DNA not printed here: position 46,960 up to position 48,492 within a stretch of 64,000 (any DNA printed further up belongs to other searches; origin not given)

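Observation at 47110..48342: PqqD-like RRE fused to an intramembrane site-2 (M50) metalloprotease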

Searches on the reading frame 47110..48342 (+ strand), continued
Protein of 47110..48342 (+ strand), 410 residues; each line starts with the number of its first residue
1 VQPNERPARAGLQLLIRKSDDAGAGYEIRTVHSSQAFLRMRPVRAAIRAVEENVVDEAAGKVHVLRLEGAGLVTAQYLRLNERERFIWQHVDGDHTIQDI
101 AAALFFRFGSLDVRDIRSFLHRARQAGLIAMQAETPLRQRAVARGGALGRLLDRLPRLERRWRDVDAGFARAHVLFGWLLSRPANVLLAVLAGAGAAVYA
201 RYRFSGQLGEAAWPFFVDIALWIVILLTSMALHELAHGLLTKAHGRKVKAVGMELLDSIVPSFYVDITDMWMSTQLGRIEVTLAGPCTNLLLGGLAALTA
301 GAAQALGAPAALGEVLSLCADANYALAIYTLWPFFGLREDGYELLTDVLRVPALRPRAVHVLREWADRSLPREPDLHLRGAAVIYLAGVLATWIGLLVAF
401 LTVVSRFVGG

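Call 47: search_solved_structures(query=A1, max_evalue=1, show_alignments=2)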
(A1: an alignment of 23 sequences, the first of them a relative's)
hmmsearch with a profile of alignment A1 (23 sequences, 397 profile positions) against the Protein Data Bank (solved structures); distinct sequences matched with E-value up to 1: 2.
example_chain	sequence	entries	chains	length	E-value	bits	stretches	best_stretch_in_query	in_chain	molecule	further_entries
3b4r_A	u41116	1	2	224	2.5e-05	26.4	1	213-337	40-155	Putative zinc metalloprotease MJ0392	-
7w6y_A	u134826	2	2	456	0.62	12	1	269-306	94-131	Anti sigma-E protein, RseA | Zinc metalloprotease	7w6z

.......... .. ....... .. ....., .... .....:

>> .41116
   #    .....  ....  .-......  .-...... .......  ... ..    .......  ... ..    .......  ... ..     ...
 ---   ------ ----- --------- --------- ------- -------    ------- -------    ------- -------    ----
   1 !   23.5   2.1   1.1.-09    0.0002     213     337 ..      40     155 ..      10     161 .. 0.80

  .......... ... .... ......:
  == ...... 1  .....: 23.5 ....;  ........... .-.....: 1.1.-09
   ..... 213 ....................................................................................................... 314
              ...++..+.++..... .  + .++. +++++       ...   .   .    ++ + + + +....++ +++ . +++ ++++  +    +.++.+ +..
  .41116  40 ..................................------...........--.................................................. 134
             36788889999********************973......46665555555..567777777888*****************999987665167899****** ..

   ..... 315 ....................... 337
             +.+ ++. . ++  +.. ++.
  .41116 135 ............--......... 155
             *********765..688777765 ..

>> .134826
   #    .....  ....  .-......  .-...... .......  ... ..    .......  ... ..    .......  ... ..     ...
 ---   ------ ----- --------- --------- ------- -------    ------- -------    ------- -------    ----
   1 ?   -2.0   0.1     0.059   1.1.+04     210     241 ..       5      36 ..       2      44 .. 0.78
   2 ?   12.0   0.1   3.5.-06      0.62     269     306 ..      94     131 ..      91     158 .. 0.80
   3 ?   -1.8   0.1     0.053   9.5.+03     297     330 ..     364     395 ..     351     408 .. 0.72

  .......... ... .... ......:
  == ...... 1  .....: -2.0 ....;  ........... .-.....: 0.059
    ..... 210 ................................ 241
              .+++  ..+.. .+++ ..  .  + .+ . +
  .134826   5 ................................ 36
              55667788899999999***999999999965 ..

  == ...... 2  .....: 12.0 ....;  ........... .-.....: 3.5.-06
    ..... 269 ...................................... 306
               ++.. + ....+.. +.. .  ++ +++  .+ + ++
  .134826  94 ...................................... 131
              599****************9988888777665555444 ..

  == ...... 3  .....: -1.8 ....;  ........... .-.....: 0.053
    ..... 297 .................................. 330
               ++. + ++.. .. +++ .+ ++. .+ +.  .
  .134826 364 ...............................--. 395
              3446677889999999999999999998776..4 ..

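Call 55: search_protein_families(library=pfam, proteins=[L055:9474-9995:+, L011:11127-11765:+, L033:10908-11444:-, L020:8334-8993:+], max_evalue=0.01)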
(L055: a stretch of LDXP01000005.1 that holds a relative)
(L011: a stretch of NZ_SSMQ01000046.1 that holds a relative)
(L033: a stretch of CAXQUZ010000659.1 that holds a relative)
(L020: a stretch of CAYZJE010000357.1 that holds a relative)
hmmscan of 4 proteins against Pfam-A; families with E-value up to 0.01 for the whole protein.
L055:9474-9995:+ (174 aa): 1 family
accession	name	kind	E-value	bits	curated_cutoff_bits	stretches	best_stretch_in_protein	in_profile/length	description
PF00027.35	cNMP_binding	-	5.2e-26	90.9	27.5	1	40-125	2-87/89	Cyclic nucleotide-binding domain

L011:11127-11765:+ (213 aa): 1 family
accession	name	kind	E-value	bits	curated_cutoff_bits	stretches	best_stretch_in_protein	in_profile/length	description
PF00027.35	cNMP_binding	-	3.1e-17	62.8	27.5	1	87-171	5-89/89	Cyclic nucleotide-binding domain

L033:10908-11444:- (179 aa): 1 family
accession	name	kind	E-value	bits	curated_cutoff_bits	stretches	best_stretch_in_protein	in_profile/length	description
PF00027.35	cNMP_binding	-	4.9e-18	65.3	27.5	1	52-138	2-88/89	Cyclic nucleotide-binding domain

L020:8334-8993:+ (220 aa): 1 family
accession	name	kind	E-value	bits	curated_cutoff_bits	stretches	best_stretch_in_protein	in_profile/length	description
PF00027.35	cNMP_binding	-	1e-19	70.7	27.5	1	81-168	2-89/89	Cyclic nucleotide-binding domain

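Call 61: search_protein_families(library=pfam, proteins=[P0031, P0034, P0037, P0040, P0046, P0052, P0033, P0050, P0058, P0056], max_evalue=0.001)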
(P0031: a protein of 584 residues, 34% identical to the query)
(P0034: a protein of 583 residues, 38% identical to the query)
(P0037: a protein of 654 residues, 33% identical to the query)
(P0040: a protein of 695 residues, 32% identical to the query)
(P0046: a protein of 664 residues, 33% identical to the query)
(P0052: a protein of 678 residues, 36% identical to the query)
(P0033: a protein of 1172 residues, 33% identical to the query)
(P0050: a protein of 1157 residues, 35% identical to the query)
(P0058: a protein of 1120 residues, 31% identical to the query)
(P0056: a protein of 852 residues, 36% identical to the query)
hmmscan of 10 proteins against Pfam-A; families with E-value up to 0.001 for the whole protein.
P0031 (584 aa): 3 families
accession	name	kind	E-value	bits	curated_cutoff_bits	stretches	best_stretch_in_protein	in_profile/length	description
PF00498.31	FHA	-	9.2e-18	64.9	20.7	1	54-119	1-67/67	FHA domain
PF16697.10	Yop-YscD_cpl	-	5.8e-16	59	33.2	1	44-127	9-92/94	Inner membrane component of T3SS, cytoplasmic domain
PF05402.18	PqqD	-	5.5e-05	23.9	23.4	1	185-242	1-57/67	Coenzyme PQQ synthesis protein D (PqqD)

P0034 (583 aa): 4 families
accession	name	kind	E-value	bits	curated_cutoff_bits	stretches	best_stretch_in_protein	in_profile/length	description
PF00498.31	FHA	-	9.8e-18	64.8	20.7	1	54-118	1-67/67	FHA domain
PF16697.10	Yop-YscD_cpl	-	1.3e-10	41.8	33.2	1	44-125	9-91/94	Inner membrane component of T3SS, cytoplasmic domain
PF05402.18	PqqD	-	1.6e-07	31.9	23.4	1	193-251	6-67/67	Coenzyme PQQ synthesis protein D (PqqD)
PF02163.28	Peptidase_M50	-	0.00037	20.3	27.2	0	350-424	7-101/221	Peptidase family M50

P0037 (654 aa): 3 families
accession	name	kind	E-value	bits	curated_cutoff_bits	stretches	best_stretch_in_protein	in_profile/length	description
PF00027.35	cNMP_binding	-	2.3e-44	149.7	27.5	2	18-103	4-89/89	Cyclic nucleotide-binding domain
PF02163.28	Peptidase_M50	-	3.2e-12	46.7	27.2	1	431-603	2-151/221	Peptidase family M50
PF05402.18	PqqD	-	0.00044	21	23.4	0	278-314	9-45/67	Coenzyme PQQ synthesis protein D (PqqD)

P0040 (695 aa): 3 families
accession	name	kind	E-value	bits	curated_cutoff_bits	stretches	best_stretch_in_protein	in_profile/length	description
PF00027.35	cNMP_binding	-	6.6e-40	135.4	27.5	2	184-270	2-89/89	Cyclic nucleotide-binding domain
PF02163.28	Peptidase_M50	-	6.8e-10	39.1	27.2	1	467-545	3-102/221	Peptidase family M50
PF05402.18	PqqD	-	1.1e-05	26.1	23.4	1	308-349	3-44/67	Coenzyme PQQ synthesis protein D (PqqD)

P0046 (664 aa): 2 families
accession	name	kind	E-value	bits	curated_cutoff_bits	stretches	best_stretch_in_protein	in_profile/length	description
PF00027.35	cNMP_binding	-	4.3e-41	139.2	27.5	2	173-251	5-87/89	Cyclic nucleotide-binding domain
PF02163.28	Peptidase_M50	-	0.00015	21.6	27.2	1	445-522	3-101/221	Peptidase family M50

P0052 (678 aa): 2 families
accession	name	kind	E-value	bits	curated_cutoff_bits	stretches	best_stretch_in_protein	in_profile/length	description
PF00027.35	cNMP_binding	-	3.6e-37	126.6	27.5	2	43-125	6-88/89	Cyclic nucleotide-binding domain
PF02163.28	Peptidase_M50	-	1.8e-09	37.7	27.2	1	460-532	7-100/221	Peptidase family M50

P0033 (1172 aa): 4 families
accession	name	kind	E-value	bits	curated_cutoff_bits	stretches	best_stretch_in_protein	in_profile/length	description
PF00027.35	cNMP_binding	-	4.4e-52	174.4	27.5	3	668-754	2-88/89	Cyclic nucleotide-binding domain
PF00498.31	FHA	-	8.3e-51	170.7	20.7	3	283-347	1-67/67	FHA domain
PF16697.10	Yop-YscD_cpl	-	1.1e-38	131.8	33.2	3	268-352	5-89/94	Inner membrane component of T3SS, cytoplasmic domain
PF02163.28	Peptidase_M50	-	2.7e-09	37.1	27.2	1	952-1028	3-100/221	Peptidase family M50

P0050 (1157 aa): 6 families
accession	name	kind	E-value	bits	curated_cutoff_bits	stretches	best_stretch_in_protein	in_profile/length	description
PF00498.31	FHA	-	3.8e-53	178.2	20.7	3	151-215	2-67/67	FHA domain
PF00027.35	cNMP_binding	-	9e-51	170.2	27.5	3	640-725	2-87/89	Cyclic nucleotide-binding domain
PF16697.10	Yop-YscD_cpl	-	8.6e-37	125.7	33.2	3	248-328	11-91/94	Inner membrane component of T3SS, cytoplasmic domain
PF02163.28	Peptidase_M50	-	4.2e-08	33.2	27.2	1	928-1011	3-107/221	Peptidase family M50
PF13398.12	Peptidase_M50B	-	4e-05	23.8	26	1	932-1034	22-118/201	Peptidase M50B-like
PF05402.18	PqqD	-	5.2e-05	23.9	23.4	1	765-818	2-54/67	Coenzyme PQQ synthesis protein D (PqqD)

P0058 (1120 aa): 2 families
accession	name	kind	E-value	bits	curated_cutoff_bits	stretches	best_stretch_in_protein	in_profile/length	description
PF00027.35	cNMP_binding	-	3.1e-47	158.9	27.5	2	871-955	3-87/89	Cyclic nucleotide-binding domain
PF02163.28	Peptidase_M50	-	0.00065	19.5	27.2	1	219-296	3-101/221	Peptidase family M50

P0056 (852 aa): 0 families

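Call 73: find_encoding_contigs(protein=P0152, flank=6000, max_places=2)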
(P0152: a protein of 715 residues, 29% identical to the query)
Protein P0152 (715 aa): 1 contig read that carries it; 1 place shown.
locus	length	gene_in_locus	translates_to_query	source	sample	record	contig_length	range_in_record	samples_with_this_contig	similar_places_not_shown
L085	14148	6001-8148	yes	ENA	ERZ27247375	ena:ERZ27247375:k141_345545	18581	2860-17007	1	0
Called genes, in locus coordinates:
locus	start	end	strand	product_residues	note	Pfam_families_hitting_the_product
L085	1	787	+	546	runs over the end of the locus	PF00072:Response_reg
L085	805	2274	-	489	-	PF08323:Glyco_transf_5, PF13439:Glyco_transf_4 (faint), PF00534:Glycos_transf_1, PF13692:Glyco_trans_1_4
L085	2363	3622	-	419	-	PF00483:NTP_transferase, PF12804:NTP_transf_3 (faint), PF24894:Hexapep_GlmU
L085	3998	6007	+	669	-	PF25919:BSH_CusB (faint), PF25973:BSH_CzcB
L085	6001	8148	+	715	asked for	PF02163:Peptidase_M50 (faint), PF25984:BSH_YknX (weak)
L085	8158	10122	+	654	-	PF07517:SecA_DEAD, PF01043:SecA_PP_bind, PF21090:P-loop_SecA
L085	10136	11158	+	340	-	PF25919:BSH_CusB (faint), PF25917:BSH_RND (weak), PF25973:BSH_CzcB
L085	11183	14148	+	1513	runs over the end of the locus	?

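Call 74: find_encoding_contigs(protein=P0151, flank=6000, max_places=2)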
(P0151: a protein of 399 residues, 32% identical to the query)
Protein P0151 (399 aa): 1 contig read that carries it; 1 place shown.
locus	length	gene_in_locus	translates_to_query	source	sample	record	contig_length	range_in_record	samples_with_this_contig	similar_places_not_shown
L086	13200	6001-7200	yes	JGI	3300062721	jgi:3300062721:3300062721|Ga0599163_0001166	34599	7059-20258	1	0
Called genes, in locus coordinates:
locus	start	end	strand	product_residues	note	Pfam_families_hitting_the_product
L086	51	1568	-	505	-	-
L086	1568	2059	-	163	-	-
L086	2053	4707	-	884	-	PF07963:N_methyl (faint), PF13620:CarboxypepD_reg, PF13715:CarbopepD_reg_2, PF13620:CarboxypepD_reg (weak)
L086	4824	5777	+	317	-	-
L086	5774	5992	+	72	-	PF14407:Frankia_peptide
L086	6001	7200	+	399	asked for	-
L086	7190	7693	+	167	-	PF00027:cNMP_binding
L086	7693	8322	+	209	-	PF13521:AAA_28, PF02223:Thymidylate_kin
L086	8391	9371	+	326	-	PF13177:DNA_pol3_delta2, PF13191:AAA_16, PF13401:AAA_22 (faint)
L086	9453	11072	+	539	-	PF00133:tRNA-synt_1, PF01406:tRNA-synt_1e (weak), PF09334:tRNA-synt_1g, PF00133:tRNA-synt_1, PF01406:tRNA-synt_1e (weak), PF19303:Anticodon_3 (weak), PF08264:Anticodon_1 (weak)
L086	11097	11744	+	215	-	PF04055:Radical_SAM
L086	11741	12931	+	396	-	PF07005:SBD_N, PF17042:NBD_C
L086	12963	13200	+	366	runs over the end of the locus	PF09985:Glucodextran_C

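Call 76: search_protein_families(library=padloc, proteins=[window:47110-48342:+, L033:10908-11444:-, L055:9474-9995:+], max_evalue=0.01)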
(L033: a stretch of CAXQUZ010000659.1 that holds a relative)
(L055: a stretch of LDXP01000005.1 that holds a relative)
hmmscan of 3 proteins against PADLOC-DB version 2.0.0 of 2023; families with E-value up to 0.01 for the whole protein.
window:47110-48342:+ (410 aa): 0 families

L033:10908-11444:- (179 aa): 3 families
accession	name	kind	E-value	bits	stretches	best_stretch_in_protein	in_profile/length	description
PDLC00731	Effector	-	6.2e-10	36.5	1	52-166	43-149/306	TIR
PDLC02371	PycTIR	-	1.6e-08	32.3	1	43-166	31-146/288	-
PDLC00732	Effector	-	6.6e-08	29.8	1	50-167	37-146/301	TIR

L055:9474-9995:+ (174 aa): 5 families
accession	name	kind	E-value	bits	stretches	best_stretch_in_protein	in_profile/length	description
PDLC00734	PycC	-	3.3e-11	40.9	1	27-157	21-150/374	Pycsar cyclase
PDLC00731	Effector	-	8.8e-11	39.3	1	33-154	36-149/306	TIR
PDLC02371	PycTIR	-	2.1e-10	38.4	1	33-154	33-146/288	-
PDLC00732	Effector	-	3e-09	34.2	1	40-155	39-146/301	TIR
PDLC00730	Effector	-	0.00025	18.4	1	42-148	61-160/299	TIR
